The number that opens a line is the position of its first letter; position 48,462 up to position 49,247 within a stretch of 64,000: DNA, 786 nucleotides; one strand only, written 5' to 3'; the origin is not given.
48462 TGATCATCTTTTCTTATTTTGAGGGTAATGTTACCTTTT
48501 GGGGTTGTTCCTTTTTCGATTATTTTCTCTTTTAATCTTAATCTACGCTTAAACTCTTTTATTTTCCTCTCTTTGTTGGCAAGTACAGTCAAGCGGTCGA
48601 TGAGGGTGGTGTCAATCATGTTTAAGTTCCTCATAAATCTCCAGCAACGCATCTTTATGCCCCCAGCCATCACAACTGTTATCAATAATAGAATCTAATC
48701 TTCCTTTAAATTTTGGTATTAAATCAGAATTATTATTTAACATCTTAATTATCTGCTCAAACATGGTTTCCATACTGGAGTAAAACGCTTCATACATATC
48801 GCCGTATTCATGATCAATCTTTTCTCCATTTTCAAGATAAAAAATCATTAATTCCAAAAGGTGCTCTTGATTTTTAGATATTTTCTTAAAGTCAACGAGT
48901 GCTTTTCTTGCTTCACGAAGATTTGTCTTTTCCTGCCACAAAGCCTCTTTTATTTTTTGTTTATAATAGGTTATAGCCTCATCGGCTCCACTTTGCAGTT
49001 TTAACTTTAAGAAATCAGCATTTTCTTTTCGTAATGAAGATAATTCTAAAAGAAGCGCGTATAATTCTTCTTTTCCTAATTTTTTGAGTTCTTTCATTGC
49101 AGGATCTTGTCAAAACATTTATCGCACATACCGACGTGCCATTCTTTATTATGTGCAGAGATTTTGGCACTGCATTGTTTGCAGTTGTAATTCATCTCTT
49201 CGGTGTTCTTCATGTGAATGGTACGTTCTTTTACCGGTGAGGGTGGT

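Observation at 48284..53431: Minus-strand accessory cassette with duplicated zinc-ribbon/Bro-N modules, a RhuM-family gene and a DinD-like gene; candidate mobile or defence-related system in an archaeal background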

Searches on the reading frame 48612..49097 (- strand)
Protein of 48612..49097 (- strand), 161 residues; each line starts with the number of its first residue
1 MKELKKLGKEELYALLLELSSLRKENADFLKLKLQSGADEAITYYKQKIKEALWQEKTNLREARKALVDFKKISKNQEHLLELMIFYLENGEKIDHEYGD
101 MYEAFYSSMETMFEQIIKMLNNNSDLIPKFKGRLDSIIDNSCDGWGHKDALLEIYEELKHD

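Call 3: search_protein_families(library=pfam, proteins=[window:48612-49097:-], max_evalue=0.1)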
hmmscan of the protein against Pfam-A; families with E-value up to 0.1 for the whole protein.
window:48612-49097:- (161 aa): 3 families
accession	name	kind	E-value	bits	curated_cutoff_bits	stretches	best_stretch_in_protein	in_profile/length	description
PF19652.4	DUF6155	-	1.7e-05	25.2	27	1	2-156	8-167/170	Family of unknown function (DUF6155)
PF03894.20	XFP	-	0.073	13.3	22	1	73-125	61-111/177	D-xylulose 5-phosphate/D-fructose 6-phosphate phosphoketolase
PF14764.12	SPG48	-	0.083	13.7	25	0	73-110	41-78/118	AP-5 complex subunit, vesicle trafficking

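Call 5: search_protein_families(library=ncbifam, proteins=[window:48612-49097:-], max_evalue=0.01)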
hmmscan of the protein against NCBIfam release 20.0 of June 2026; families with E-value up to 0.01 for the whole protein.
window:48612-49097:- (161 aa): 0 families

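Call 6: search_protein_families(library=padloc, proteins=[window:48612-49097:-], max_evalue=0.01)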
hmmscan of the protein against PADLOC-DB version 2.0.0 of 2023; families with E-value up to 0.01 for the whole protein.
window:48612-49097:- (161 aa): 1 family
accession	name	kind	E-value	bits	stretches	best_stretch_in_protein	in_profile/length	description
PDLC00550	JetC2|JetC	-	3.6e-05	19.7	1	10-129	383-503/1355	DUF3584 domain; MukB-like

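Call 7: search_protein_families(library=phrogs, proteins=[window:48612-49097:-], max_evalue=0.01)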
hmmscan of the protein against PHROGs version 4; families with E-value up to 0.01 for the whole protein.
window:48612-49097:- (161 aa): 0 families

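Call 85: find_encoding_contigs(protein=window:48612-49097:-, flank=4000, max_places=10)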
Protein window:48612-49097:- (161 aa): 10 contigs read that carry it; 8 places shown.
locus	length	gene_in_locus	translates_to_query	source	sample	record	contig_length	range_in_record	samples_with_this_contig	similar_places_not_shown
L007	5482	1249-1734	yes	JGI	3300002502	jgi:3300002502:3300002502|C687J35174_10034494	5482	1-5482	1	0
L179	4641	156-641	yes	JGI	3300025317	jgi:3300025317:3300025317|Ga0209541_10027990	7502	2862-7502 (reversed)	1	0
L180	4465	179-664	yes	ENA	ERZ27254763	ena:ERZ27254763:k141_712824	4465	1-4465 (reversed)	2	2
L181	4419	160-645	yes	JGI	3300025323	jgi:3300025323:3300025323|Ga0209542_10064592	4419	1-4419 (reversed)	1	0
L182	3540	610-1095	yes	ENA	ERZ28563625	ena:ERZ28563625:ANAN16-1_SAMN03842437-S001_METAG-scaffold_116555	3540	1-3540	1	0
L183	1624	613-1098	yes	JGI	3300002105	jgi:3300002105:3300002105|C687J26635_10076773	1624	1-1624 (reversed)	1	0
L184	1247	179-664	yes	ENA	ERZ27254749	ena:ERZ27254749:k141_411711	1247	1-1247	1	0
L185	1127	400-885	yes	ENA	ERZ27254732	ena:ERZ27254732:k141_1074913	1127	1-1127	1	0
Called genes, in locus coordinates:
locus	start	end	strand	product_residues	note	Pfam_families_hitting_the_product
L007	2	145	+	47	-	?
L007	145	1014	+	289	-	PF02498:Bro-N (weak)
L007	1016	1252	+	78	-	-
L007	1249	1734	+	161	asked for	PF19652:DUF6155 (weak)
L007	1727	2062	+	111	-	-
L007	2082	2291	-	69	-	-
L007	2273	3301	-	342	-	PF02779:Transket_pyr, PF02780:Transketolase_C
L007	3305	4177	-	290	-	PF13292:DXP_synthase_N, PF00456:Transketolase_N, PF00676:E1_dh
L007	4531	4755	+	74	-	-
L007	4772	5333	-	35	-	-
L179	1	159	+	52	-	?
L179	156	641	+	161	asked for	PF19652:DUF6155 (weak)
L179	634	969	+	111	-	-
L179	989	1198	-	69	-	-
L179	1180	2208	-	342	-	PF02779:Transket_pyr, PF02780:Transketolase_C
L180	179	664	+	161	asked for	PF19652:DUF6155 (weak)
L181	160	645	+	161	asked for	PF19652:DUF6155 (weak)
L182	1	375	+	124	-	?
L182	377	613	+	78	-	-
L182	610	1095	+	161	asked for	PF19652:DUF6155 (weak)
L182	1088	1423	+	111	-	-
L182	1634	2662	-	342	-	PF02779:Transket_pyr, PF02780:Transketolase_C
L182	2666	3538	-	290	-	PF13292:DXP_synthase_N, PF00456:Transketolase_N, PF00676:E1_dh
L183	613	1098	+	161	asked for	PF19652:DUF6155 (weak)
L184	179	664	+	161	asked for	PF19652:DUF6155 (weak)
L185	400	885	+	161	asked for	PF19652:DUF6155 (weak)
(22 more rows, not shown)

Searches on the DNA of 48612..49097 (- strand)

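Call 89: search_rna_families(source=L179, start=3600, end=4641, threshold=gathering)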
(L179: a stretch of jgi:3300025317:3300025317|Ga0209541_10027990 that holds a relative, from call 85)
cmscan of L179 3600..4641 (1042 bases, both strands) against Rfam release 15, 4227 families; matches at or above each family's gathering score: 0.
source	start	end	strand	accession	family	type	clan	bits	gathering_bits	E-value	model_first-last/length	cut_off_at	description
